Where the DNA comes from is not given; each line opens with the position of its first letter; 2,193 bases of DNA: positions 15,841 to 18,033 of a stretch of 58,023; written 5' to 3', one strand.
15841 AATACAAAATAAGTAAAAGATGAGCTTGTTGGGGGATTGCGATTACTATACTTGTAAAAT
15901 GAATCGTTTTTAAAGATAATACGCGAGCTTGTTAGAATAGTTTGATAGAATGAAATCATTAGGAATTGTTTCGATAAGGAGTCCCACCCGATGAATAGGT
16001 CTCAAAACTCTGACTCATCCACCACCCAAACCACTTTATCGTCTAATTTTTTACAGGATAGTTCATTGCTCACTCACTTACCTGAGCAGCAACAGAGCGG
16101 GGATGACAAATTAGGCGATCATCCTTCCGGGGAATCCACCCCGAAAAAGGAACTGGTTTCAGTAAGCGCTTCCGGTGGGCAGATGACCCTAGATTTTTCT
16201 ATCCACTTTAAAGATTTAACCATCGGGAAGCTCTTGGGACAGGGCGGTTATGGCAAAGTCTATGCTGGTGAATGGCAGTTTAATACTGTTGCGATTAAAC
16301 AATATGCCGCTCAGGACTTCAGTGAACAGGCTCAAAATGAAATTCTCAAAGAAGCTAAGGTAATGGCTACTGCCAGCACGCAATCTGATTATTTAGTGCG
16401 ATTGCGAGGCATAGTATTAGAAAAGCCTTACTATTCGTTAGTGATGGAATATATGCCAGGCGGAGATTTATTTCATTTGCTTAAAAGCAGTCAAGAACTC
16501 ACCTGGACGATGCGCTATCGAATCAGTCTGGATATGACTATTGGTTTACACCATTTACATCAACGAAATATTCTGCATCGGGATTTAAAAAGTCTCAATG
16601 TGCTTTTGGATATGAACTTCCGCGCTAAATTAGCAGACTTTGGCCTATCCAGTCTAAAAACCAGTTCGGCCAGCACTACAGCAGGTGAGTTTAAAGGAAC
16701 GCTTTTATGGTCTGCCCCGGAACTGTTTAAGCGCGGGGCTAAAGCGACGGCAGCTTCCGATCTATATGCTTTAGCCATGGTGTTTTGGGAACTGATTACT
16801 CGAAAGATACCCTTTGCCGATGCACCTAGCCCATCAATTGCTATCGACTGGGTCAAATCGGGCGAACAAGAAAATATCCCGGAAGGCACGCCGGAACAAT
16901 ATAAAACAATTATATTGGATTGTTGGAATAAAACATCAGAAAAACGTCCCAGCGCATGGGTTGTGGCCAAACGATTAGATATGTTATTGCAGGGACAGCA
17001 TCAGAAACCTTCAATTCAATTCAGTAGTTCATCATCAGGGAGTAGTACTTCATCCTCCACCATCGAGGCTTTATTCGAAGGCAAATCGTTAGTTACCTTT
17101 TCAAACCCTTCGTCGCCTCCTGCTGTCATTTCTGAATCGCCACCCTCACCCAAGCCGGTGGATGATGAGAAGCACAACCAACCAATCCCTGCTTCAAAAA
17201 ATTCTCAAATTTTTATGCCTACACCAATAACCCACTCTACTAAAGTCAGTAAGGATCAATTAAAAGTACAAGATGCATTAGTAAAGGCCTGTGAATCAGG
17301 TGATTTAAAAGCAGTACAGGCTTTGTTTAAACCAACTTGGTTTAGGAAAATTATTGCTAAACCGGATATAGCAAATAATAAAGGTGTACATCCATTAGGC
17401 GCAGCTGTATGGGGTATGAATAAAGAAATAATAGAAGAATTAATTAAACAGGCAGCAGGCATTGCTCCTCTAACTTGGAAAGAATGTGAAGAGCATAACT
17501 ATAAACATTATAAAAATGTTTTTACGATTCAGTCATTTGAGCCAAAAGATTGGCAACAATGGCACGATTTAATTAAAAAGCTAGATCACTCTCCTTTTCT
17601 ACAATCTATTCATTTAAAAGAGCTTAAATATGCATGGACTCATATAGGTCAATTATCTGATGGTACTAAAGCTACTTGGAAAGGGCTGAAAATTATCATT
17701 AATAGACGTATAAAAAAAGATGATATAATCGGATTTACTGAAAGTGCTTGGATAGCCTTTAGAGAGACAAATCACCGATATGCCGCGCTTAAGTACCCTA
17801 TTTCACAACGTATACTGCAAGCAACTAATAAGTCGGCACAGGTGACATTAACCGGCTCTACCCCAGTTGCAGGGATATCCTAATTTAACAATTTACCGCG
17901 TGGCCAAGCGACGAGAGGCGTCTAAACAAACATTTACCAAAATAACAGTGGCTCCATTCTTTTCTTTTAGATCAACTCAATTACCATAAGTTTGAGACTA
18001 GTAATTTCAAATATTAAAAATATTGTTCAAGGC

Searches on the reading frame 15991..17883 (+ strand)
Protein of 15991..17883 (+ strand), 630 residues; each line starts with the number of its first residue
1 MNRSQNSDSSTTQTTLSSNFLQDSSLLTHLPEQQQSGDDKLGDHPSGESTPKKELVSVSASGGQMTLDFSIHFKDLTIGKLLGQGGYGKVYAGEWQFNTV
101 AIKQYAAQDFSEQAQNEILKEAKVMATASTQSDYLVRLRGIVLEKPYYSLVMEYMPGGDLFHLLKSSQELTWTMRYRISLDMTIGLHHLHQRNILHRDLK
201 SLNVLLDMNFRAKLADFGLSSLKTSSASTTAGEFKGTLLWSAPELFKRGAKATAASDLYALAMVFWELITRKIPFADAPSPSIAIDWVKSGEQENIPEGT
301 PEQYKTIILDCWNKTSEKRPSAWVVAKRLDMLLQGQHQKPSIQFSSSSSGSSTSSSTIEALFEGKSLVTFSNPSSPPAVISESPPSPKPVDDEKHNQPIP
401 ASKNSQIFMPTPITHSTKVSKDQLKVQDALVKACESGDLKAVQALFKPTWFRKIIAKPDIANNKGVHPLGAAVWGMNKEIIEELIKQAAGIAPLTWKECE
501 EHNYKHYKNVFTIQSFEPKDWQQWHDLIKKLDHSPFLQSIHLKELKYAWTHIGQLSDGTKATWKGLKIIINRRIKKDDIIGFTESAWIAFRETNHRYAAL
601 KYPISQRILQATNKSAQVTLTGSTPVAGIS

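Call 13: search_protein_families(library=pfam, proteins=[window:15991-17883:+], max_evalue=0.001)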
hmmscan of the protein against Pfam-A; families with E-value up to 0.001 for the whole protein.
window:15991-17883:+ (630 aa): 2 families
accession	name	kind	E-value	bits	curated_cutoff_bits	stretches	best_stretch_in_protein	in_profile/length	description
PF07714.23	PK_Tyr_Ser-Thr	-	2.1e-50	171.9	23.1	1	76-324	1-253/258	Protein tyrosine and serine/threonine kinase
PF00069.31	Pkinase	-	2.7e-47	161.8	31.7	1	78-322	3-254/263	Protein kinase domain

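Call 56: search_solved_structures(query=window:15991-17883:+, max_evalue=1e-10)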
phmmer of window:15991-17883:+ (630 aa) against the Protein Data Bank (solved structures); distinct sequences matched with E-value up to 1e-10: 1936 (the best 60 are shown).
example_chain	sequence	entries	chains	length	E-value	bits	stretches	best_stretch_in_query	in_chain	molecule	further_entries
9p9u_A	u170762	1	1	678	1.7e-39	139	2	80-321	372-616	Epidermal growth factor receptor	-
3ppz_A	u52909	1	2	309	2.5e-39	138.5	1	66-333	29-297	Serine/threonine-protein kinase CTR1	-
3p86_A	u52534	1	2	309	1.2e-38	136.2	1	66-333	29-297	Serine/threonine-protein kinase CTR1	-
6c4d_A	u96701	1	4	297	3.6e-33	118.1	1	75-322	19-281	Receptor-interacting serine/threonine-protein kinase 1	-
9hy8_A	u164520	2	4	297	3.8e-33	118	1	76-322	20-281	Receptor-interacting serine/threonine-protein kinase 1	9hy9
7fcz_A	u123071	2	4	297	4e-33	118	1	78-322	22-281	Receptor-interacting serine/threonine-protein kinase 1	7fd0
6nyh_A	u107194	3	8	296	4e-33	117.9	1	79-322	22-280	Receptor-interacting serine/threonine-protein kinase 1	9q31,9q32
6nw2_A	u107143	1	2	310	4.2e-33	117.9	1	76-322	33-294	Receptor-interacting serine/threonine-protein kinase 1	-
24ib_A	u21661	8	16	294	4.3e-33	117.8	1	79-322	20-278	Receptor-interacting serine/threonine-protein kinase 1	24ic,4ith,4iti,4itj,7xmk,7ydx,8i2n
9gtg_A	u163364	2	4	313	4.3e-33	117.8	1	76-322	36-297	Receptor-interacting serine/threonine-protein kinase 1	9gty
5hx6_A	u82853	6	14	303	4.5e-33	117.8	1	79-322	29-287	Receptor-interacting serine/threonine-protein kinase 1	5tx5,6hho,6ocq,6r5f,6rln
9mzx_A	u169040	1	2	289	4.8e-33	117.7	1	81-322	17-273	Receptor-interacting serine/threonine-protein kinase 1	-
9mzz_A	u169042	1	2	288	4.9e-33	117.7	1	81-322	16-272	Receptor-interacting serine/threonine-protein kinase 1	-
9mzy_A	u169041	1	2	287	4.9e-33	117.7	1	81-322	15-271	Receptor-interacting serine/threonine-protein kinase 1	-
6c3e_A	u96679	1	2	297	5.2e-33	117.6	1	75-322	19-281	Receptor-interacting serine/threonine-protein kinase 1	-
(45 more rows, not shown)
